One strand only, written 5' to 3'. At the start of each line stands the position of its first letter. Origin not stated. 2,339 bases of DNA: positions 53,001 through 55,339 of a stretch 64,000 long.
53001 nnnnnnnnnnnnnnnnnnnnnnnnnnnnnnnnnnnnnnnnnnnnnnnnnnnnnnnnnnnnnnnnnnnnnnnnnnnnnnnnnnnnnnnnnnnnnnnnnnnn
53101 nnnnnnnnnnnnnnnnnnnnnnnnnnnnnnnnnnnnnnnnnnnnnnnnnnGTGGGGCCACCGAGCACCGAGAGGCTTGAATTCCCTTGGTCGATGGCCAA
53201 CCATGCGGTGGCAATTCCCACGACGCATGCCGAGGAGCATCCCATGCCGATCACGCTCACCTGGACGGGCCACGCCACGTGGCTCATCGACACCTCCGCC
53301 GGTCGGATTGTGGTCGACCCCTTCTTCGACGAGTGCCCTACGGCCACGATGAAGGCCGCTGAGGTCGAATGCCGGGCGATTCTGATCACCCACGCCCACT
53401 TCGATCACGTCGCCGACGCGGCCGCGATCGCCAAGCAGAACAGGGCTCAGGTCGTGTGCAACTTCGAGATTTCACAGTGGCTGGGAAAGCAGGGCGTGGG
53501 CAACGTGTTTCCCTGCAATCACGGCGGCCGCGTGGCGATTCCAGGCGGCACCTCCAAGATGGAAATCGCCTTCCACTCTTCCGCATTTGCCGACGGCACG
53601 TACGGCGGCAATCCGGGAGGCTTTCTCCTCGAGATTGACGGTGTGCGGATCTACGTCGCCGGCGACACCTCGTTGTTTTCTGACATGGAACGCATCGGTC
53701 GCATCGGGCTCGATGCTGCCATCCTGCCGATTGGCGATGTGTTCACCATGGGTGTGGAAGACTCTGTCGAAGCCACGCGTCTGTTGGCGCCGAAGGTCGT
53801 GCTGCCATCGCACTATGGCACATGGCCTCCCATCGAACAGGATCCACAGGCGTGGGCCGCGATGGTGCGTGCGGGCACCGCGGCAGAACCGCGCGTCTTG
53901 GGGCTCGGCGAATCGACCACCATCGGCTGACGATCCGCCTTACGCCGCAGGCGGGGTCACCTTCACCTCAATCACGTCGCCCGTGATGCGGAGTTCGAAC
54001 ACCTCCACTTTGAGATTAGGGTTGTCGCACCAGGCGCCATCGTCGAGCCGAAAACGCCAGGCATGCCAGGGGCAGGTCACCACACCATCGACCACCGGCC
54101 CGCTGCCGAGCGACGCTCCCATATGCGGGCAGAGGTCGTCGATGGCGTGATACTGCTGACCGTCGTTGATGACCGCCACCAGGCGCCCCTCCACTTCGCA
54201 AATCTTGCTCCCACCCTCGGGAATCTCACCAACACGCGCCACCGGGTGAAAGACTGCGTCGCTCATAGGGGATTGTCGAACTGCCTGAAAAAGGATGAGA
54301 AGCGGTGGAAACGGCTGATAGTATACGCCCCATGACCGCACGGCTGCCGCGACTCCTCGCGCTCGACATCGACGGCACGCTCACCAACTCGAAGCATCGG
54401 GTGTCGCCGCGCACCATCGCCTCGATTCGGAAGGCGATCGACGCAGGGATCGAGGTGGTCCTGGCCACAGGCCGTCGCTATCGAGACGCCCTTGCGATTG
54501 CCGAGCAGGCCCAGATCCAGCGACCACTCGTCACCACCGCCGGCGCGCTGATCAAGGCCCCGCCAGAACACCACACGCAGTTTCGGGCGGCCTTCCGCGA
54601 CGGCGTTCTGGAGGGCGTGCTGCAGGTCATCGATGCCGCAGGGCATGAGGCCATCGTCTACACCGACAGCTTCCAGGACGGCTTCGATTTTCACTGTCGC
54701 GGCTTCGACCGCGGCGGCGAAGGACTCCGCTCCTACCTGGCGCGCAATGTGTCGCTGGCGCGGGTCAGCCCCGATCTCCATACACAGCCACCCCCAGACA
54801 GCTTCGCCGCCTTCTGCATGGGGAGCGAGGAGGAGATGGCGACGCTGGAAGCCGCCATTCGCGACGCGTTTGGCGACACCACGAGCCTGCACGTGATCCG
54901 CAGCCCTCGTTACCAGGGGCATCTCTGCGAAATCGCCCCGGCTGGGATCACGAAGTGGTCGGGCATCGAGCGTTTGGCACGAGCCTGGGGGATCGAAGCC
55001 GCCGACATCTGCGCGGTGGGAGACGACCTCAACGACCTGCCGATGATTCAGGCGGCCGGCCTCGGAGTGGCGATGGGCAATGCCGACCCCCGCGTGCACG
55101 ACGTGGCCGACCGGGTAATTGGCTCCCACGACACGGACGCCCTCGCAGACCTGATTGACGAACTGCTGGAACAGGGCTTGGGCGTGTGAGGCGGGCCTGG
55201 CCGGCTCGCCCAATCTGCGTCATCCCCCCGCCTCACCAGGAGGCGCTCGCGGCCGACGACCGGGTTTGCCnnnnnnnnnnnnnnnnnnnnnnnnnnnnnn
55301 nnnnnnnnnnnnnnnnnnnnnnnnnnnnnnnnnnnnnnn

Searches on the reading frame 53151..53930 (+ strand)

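Call 10: search_protein_families(library=pfam, proteins=[window:53151-53930:+], max_evalue=0.001)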
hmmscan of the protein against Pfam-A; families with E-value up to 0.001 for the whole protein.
window:53151-53930:+ (259 aa): 3 families
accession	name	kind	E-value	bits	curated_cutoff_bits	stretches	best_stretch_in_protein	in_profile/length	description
PF13483.12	Lactamase_B_3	-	2.4e-22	80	24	1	35-221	1-160/160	Beta-lactamase superfamily domain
PF12706.13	Lactamase_B_2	-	8.8e-20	71.6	27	1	52-222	2-200/200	Beta-lactamase superfamily domain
PF00753.33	Lactamase_B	-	4.1e-14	53.4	22.7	1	37-221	2-196/196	Metallo-beta-lactamase superfamily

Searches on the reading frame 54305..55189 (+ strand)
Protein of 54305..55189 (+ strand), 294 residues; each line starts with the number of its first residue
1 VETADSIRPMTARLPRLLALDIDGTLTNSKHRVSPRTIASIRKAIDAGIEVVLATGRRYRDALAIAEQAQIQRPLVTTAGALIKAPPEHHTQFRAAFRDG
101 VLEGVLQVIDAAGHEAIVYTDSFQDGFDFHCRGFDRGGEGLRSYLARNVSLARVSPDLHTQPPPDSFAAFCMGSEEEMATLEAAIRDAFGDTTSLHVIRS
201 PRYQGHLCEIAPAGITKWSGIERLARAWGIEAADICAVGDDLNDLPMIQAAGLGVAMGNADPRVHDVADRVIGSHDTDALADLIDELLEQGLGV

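Call 10: search_protein_families(library=pfam, proteins=[window:54305-55189:+], max_evalue=0.001)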
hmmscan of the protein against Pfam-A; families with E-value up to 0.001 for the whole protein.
window:54305-55189:+ (294 aa): 4 families
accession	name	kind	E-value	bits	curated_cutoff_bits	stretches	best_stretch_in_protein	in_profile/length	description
PF08282.18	Hydrolase_3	-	5.9e-48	164.3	20.9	1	18-284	1-255/255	haloacid dehalogenase-like hydrolase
PF05116.19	S6PP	-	6.6e-12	46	20.3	2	15-85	2-74/247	Sucrose-6F-phosphate phosphohydrolase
PF00702.32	Hydrolase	-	4.9e-11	43.8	26.4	1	216-252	155-191/191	haloacid dehalogenase-like hydrolase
PF12710.13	HAD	-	7.4e-06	26.9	27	0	20-124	3-112/189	haloacid dehalogenase-like hydrolase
